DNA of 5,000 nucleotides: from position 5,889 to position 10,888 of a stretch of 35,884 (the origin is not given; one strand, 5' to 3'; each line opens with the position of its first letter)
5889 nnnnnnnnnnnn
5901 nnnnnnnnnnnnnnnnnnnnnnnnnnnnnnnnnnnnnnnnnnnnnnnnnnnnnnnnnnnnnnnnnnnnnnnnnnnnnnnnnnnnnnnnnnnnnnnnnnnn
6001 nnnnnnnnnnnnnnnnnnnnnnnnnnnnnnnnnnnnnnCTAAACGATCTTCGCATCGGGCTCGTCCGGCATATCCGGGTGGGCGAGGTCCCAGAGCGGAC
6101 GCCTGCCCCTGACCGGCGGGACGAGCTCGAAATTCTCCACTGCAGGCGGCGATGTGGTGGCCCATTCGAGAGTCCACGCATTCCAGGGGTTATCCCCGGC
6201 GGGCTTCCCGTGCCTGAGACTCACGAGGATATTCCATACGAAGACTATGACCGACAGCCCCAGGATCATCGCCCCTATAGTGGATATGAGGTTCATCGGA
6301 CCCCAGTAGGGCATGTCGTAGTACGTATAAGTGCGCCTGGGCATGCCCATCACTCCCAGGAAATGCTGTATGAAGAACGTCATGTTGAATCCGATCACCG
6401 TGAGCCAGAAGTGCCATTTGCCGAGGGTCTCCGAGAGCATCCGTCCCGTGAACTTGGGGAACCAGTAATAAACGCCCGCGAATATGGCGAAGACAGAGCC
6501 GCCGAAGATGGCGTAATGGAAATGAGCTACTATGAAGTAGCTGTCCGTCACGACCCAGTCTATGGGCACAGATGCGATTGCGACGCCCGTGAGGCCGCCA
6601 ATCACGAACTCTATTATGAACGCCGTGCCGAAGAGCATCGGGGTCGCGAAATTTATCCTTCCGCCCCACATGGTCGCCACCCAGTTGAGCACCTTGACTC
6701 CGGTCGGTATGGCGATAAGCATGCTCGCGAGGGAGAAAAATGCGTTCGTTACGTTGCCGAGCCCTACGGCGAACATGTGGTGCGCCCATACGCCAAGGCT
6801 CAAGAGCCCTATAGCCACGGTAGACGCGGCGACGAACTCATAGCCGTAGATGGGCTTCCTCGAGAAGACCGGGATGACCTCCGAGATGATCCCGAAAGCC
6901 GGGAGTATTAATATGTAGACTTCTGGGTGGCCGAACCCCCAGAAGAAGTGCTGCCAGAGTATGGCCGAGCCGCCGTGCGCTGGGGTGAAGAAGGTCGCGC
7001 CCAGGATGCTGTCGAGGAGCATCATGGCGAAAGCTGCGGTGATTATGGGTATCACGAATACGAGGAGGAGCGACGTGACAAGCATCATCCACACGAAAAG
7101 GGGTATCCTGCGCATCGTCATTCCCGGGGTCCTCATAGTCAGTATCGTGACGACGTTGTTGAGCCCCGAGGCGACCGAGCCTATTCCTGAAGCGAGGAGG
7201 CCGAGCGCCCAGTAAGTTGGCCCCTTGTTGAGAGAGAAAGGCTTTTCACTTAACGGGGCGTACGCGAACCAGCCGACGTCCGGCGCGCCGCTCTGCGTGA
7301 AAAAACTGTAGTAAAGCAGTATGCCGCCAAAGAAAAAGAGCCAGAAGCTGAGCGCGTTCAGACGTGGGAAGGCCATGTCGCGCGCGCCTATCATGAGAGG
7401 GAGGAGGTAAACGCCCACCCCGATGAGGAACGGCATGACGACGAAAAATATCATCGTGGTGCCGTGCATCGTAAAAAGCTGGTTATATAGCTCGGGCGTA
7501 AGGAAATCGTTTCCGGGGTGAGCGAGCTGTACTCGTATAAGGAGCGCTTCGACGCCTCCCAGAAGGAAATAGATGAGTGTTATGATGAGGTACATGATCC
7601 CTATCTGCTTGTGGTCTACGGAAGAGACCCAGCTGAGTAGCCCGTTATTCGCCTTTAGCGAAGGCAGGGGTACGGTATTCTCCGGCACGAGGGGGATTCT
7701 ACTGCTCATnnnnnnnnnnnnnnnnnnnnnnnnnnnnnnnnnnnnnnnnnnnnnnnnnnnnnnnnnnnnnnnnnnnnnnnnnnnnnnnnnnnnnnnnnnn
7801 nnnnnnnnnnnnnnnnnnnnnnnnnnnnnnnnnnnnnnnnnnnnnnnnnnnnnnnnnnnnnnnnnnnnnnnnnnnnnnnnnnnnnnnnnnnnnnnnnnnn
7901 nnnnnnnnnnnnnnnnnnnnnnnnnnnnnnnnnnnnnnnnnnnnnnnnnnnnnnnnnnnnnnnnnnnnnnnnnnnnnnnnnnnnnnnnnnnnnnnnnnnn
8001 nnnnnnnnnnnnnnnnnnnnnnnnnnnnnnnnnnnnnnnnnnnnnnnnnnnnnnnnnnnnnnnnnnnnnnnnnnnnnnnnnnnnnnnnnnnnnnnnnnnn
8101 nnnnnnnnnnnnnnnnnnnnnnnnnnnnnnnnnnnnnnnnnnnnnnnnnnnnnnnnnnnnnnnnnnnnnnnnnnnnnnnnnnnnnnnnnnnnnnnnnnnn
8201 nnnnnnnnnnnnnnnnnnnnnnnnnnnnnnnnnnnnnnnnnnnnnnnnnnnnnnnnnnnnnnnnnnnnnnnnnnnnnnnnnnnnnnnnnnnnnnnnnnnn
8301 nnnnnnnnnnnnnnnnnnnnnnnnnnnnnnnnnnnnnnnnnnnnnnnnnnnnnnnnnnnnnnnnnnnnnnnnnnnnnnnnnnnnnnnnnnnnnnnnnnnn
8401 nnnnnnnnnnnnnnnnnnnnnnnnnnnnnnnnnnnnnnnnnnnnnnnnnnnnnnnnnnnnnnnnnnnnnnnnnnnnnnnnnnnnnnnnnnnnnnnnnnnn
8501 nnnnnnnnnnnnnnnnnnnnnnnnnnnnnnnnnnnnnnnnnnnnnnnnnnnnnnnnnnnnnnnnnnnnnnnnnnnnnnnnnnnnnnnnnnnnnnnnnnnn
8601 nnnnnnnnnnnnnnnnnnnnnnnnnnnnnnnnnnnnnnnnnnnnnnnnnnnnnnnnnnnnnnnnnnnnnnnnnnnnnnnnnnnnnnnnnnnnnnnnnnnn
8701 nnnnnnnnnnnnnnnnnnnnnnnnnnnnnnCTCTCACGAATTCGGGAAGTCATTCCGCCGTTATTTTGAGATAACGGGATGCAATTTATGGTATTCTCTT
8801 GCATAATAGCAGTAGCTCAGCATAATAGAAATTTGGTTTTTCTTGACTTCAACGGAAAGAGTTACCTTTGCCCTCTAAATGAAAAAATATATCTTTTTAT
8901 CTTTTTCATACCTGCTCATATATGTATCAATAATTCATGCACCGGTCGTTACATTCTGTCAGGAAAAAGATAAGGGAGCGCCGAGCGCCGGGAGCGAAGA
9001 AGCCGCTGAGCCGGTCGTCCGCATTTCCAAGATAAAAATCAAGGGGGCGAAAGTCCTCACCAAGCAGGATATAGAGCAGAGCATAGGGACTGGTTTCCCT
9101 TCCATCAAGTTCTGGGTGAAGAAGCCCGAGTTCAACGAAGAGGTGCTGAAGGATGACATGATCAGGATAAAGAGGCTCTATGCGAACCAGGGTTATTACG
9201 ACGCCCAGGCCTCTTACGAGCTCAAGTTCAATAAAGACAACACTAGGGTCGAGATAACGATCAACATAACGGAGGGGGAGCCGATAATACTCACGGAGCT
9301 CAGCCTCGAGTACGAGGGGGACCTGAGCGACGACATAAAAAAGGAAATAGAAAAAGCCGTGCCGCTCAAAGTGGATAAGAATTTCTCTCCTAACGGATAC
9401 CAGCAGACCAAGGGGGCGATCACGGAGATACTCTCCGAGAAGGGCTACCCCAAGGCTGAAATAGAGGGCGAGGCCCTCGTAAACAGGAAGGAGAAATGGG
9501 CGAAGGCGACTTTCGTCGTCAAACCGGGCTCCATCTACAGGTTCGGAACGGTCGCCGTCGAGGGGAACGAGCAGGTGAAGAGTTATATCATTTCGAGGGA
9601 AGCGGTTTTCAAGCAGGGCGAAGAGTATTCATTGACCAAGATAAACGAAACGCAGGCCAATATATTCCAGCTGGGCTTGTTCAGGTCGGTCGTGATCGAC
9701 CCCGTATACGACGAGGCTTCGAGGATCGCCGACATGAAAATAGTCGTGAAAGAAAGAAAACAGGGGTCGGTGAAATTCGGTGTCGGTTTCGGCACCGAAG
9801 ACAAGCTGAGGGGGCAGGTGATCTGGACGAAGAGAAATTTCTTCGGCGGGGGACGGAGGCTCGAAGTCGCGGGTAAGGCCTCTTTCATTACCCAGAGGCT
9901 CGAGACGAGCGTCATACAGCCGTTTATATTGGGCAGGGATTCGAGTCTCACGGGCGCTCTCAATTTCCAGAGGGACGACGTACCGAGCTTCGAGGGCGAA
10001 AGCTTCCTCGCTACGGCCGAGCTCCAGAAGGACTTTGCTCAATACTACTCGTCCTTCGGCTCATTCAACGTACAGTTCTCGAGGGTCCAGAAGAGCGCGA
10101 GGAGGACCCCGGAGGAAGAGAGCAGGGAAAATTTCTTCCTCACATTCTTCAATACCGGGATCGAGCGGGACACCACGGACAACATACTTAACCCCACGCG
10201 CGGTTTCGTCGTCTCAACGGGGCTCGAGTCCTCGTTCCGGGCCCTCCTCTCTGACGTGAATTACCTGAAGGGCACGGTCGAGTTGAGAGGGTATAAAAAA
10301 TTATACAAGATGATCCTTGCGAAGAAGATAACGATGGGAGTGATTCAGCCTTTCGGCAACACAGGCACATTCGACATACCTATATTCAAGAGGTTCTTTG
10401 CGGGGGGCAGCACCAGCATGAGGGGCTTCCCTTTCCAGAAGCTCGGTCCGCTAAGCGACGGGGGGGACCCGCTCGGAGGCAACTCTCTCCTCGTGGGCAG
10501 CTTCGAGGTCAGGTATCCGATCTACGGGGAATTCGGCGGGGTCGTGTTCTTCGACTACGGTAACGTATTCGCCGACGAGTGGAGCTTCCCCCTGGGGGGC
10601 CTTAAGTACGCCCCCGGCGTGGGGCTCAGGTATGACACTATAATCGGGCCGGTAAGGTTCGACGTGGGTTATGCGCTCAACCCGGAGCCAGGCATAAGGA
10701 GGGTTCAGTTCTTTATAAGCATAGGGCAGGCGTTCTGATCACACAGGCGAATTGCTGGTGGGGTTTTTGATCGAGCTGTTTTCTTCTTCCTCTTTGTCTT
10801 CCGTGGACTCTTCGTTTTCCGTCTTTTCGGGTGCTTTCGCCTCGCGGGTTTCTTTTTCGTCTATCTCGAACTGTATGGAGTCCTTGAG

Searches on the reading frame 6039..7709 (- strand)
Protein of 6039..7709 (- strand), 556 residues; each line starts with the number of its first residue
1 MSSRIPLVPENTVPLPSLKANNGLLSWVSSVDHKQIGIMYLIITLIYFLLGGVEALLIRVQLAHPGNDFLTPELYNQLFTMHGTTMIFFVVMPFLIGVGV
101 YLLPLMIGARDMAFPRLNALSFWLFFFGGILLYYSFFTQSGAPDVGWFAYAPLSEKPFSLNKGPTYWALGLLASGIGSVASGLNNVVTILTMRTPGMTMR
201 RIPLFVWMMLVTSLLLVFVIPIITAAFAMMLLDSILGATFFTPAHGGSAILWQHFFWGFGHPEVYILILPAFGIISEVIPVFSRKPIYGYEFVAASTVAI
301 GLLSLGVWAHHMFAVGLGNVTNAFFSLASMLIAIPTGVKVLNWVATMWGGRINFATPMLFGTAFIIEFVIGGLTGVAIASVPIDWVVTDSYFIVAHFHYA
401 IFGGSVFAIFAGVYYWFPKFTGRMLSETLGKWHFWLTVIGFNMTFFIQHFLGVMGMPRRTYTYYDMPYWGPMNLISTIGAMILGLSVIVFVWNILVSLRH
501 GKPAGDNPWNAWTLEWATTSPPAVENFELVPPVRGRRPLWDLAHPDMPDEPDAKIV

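Call 48: search_protein_families(library=ncbifam, proteins=[window:6039-7709:-], max_evalue=0.01)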
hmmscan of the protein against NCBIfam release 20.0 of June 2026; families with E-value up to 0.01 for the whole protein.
window:6039-7709:- (556 aa): 7 families
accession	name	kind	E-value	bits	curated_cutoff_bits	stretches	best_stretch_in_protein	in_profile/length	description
TIGR02891.1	CtaD_CoxA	equivalog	1.1e-214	713.7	670.75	1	27-531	1-502/504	cytochrome c oxidase subunit I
NF050116.1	cyt_aa3_Actin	exception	2.3e-204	680.1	880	1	27-547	2-521/522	aa3-type cytochrome oxidase subunit I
TIGR02882.1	QoxB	equivalog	2e-186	621.3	1015.5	1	26-542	43-559/643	cytochrome aa3 quinol oxidase subunit I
TIGR02843.1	CyoB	equivalog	9.9e-167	556.2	1020.35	1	26-542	46-566/646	cytochrome o ubiquinol oxidase subunit I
NF011592.0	PRK15017.1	equivalog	7e-144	481.1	1271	1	26-543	47-568/663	cytochrome o ubiquinol oxidase subunit I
NF041075.1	quin_ox_SoxB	equivalog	3.2e-27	95.6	700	1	45-498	5-454/468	proton pump complex quinol oxidase subunit SoxB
TIGR00780.1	ccoN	equivalog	5.6e-06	25.5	583.15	1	256-499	201-459/474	cytochrome-c oxidase, cbb3-type subunit I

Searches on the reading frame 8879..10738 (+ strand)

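Call 48: search_protein_families(library=ncbifam, proteins=[window:8879-10738:+], max_evalue=0.01)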
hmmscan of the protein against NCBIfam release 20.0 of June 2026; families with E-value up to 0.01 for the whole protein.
window:8879-10738:+ (619 aa): 7 families
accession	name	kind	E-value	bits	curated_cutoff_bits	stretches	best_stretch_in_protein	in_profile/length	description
TIGR03303.1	OM_YaeT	equivalog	1.1e-95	321.6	297.15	1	46-619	149-741/741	outer membrane protein assembly factor BamA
NF047950.2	ATportTamA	equivalog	4.7e-60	203.8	625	1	97-617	58-567/569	autotransporter assembly complex protein TamA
NF052279.1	lipo_TamL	exception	1.9e-36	125.8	400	3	461-600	560-716/747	translocation and assembly module lipoprotein TamL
NF008287.0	PRK11067.1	subfamily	7.6e-33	113.8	1181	1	48-524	176-669/802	outer membrane protein assembly factor BamA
NF047779.1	Omp85_fam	subfamily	1.8e-16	60.7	200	1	339-619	152-423/423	Omp85 family outer membrane protein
TIGR00992.1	3a0901s03IAP75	subfamily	7.6e-11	41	1163.25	1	167-353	218-424/718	IAP75 family chloroplast envelope protein translocase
NF058613.1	OMPAssmBamADein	equivalog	1.2e-07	30.1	1050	0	225-332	411-521/857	outer membrane protein assembly factor BamA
